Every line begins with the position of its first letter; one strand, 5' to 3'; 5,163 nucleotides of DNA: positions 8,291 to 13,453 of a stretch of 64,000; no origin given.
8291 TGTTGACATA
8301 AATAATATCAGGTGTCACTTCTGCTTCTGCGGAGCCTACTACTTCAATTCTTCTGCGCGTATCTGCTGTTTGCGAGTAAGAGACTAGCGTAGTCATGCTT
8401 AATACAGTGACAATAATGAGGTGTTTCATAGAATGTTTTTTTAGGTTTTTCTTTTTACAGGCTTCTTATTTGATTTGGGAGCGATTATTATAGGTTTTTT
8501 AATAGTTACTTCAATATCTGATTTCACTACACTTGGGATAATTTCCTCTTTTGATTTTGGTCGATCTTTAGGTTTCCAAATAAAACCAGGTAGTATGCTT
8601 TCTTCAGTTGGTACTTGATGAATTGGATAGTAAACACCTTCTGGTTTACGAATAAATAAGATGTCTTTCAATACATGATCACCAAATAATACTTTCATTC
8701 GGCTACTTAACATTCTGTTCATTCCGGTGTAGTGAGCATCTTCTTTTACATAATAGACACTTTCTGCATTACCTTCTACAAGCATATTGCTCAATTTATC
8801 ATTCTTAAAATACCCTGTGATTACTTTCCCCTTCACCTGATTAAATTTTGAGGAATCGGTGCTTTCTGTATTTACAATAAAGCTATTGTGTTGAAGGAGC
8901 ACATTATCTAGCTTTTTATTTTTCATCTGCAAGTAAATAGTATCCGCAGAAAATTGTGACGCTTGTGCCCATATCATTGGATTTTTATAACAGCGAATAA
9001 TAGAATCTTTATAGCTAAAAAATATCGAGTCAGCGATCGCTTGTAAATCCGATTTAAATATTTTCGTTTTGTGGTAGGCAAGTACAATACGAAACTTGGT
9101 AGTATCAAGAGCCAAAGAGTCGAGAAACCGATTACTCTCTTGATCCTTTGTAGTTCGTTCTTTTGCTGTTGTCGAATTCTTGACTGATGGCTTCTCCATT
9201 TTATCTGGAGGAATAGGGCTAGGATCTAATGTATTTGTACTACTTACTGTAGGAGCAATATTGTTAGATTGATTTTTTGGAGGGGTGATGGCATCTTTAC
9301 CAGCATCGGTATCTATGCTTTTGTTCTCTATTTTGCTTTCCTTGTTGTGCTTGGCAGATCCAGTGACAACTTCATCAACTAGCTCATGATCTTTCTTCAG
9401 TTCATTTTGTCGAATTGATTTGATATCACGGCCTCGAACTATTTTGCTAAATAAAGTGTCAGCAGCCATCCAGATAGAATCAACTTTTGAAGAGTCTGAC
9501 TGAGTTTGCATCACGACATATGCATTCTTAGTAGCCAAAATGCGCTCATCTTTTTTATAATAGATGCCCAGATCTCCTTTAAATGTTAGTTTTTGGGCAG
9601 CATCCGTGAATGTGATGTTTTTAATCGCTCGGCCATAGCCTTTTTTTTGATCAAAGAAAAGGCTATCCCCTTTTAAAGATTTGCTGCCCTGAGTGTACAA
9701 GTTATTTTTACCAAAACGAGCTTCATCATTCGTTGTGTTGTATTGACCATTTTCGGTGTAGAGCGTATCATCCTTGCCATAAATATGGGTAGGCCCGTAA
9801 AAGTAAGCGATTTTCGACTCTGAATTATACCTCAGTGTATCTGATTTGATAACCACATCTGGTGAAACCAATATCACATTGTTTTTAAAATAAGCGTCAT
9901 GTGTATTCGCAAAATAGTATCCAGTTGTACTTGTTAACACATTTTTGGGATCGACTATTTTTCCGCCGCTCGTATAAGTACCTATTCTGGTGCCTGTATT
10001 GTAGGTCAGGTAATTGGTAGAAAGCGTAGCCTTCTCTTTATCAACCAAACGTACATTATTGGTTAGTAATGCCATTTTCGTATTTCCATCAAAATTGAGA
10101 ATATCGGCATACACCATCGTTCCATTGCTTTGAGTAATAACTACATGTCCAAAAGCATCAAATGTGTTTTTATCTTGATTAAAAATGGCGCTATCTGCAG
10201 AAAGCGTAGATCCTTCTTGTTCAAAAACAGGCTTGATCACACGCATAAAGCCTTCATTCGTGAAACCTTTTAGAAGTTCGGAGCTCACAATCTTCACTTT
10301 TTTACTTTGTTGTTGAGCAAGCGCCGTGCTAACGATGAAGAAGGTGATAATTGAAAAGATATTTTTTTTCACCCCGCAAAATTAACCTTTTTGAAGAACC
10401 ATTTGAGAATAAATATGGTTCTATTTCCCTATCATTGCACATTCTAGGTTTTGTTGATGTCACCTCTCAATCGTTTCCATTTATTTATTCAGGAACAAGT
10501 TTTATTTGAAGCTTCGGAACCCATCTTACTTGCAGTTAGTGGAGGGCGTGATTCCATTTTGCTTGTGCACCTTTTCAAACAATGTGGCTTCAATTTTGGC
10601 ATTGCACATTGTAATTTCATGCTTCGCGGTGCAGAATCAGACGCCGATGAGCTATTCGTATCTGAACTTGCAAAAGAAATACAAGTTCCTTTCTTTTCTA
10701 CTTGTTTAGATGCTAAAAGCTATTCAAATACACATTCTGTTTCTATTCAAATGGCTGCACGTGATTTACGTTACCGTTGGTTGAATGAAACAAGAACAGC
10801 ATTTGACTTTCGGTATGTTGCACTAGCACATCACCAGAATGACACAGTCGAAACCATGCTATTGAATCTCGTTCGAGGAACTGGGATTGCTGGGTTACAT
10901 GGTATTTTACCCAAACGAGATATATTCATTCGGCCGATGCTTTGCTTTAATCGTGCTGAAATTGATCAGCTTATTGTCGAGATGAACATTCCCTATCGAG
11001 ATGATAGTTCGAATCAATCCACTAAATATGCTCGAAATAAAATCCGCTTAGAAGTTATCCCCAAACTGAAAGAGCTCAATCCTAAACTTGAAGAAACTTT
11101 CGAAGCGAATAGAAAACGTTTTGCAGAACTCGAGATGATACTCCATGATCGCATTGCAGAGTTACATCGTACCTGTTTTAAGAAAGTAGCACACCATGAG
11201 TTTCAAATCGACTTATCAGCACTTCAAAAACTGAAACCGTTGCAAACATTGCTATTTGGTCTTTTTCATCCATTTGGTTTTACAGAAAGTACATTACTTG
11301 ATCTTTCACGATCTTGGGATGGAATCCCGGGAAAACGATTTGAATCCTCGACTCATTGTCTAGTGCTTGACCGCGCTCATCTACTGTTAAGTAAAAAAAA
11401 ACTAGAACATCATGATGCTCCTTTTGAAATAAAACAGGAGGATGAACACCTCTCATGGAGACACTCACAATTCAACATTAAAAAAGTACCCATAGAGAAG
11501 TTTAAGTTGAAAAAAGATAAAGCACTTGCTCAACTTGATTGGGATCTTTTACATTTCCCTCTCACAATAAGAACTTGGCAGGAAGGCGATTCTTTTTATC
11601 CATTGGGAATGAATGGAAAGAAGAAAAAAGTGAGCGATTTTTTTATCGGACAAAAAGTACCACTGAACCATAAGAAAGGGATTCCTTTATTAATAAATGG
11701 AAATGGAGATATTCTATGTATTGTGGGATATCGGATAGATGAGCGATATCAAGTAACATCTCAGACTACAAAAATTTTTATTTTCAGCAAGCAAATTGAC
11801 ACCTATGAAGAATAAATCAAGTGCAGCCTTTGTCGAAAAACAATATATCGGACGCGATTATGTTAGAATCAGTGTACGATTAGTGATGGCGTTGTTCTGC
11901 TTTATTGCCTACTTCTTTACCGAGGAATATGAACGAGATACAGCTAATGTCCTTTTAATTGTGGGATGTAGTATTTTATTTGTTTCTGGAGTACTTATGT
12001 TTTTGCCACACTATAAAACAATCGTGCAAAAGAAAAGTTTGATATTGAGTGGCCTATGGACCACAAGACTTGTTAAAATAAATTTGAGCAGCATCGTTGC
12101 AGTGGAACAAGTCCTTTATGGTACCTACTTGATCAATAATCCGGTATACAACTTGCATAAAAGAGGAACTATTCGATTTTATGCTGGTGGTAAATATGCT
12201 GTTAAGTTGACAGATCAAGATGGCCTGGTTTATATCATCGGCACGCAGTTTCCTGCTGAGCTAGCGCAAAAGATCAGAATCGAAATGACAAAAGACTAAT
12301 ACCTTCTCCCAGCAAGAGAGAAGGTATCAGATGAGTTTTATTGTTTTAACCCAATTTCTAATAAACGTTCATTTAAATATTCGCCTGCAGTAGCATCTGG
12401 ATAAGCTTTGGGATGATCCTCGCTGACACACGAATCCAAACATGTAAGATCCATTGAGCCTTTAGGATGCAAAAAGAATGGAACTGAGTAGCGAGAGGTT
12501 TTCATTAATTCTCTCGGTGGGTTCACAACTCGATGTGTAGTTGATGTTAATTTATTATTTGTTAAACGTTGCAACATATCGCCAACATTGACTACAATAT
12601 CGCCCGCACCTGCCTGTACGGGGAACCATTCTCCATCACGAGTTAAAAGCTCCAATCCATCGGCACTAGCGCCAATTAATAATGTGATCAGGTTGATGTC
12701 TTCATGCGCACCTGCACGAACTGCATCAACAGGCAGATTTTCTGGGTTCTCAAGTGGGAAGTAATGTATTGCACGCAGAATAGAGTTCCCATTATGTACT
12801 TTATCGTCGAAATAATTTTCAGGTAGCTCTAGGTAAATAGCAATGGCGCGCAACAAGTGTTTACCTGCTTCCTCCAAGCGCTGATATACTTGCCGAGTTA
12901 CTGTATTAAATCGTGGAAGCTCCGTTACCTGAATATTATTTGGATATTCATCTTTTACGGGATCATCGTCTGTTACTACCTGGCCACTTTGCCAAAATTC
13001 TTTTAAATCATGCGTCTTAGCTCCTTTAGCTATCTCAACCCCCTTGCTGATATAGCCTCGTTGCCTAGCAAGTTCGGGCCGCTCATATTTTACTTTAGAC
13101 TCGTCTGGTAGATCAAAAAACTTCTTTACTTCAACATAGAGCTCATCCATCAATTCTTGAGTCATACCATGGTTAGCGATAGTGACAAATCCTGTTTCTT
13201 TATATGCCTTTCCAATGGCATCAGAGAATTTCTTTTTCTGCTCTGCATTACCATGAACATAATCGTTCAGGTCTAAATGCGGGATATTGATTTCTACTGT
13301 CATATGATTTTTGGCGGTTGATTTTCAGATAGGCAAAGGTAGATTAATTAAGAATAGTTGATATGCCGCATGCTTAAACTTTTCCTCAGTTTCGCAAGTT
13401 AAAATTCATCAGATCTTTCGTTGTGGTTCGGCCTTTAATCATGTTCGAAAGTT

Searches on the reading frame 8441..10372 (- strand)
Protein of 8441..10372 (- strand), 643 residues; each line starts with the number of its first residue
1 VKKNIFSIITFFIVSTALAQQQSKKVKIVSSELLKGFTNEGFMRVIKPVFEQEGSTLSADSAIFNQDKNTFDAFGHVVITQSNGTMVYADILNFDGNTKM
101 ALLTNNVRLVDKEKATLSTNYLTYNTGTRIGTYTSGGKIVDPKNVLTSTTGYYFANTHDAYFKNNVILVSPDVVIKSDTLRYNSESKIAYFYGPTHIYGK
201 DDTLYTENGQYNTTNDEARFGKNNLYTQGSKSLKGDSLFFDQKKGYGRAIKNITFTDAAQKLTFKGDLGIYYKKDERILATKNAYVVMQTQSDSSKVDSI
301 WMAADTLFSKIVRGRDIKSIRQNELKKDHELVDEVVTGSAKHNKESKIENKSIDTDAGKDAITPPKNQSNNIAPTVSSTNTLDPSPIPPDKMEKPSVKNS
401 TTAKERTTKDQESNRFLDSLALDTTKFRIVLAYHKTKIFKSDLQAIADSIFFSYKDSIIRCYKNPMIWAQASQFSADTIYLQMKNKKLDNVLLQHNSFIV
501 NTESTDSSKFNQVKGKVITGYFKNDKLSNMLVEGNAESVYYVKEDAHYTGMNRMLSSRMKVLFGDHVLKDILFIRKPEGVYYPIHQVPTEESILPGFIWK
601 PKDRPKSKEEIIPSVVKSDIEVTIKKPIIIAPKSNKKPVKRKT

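Call 58: search_protein_families(library=pfam, proteins=[window:8441-10372:-], max_evalue=0.001)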
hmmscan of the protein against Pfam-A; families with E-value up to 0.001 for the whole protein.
window:8441-10372:- (643 aa): 2 families
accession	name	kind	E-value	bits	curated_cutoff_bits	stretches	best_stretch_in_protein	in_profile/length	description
PF13100.11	OstA_2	-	1.9e-43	148.3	21.2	2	46-178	26-158/158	OstA-like protein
PF03968.19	LptD_N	-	2.7e-07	31.3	20.4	0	51-127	25-110/113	LptA/(LptD N-terminal domain) LPS transport protein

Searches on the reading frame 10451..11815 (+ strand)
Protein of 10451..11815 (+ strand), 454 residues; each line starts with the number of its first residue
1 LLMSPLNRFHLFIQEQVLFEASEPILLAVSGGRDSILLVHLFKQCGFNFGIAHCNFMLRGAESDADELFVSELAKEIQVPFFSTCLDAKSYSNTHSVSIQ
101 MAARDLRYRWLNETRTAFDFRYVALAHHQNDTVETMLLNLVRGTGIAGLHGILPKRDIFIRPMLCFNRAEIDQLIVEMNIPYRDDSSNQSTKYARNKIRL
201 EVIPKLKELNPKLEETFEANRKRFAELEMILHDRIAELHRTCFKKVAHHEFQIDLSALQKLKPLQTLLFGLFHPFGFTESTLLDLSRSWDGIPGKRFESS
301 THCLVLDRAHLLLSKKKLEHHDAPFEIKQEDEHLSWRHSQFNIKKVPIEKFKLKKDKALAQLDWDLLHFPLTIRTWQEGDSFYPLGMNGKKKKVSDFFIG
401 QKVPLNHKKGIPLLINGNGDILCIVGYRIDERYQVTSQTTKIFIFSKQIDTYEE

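Call 58: search_protein_families(library=pfam, proteins=[window:10451-11815:+], max_evalue=0.001)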
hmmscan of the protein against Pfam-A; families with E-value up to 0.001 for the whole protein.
window:10451-11815:+ (454 aa): 2 families
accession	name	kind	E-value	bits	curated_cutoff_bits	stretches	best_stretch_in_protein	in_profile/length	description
PF01171.26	ATP_bind_3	-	4.3e-44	150.9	27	1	25-200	2-181/182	PP-loop family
PF11734.13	TilS_C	-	7.6e-10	38.5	22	1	371-441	1-69/74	TilS substrate C-terminal domain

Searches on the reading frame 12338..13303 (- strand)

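Call 58: search_protein_families(library=pfam, proteins=[window:12338-13303:-], max_evalue=0.001)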
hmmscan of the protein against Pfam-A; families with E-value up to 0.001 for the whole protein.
window:12338-13303:- (321 aa): 2 families
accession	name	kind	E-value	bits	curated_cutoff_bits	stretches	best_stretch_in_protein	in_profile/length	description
PF14226.12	DIOX_N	-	2.6e-25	89.8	27.3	1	7-122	1-112/117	non-haem dioxygenase in morphine synthesis N-terminal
PF03171.26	2OG-FeII_Oxy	-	3.6e-18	66.2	23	1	173-280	2-101/101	2OG-Fe(II) oxygenase superfamily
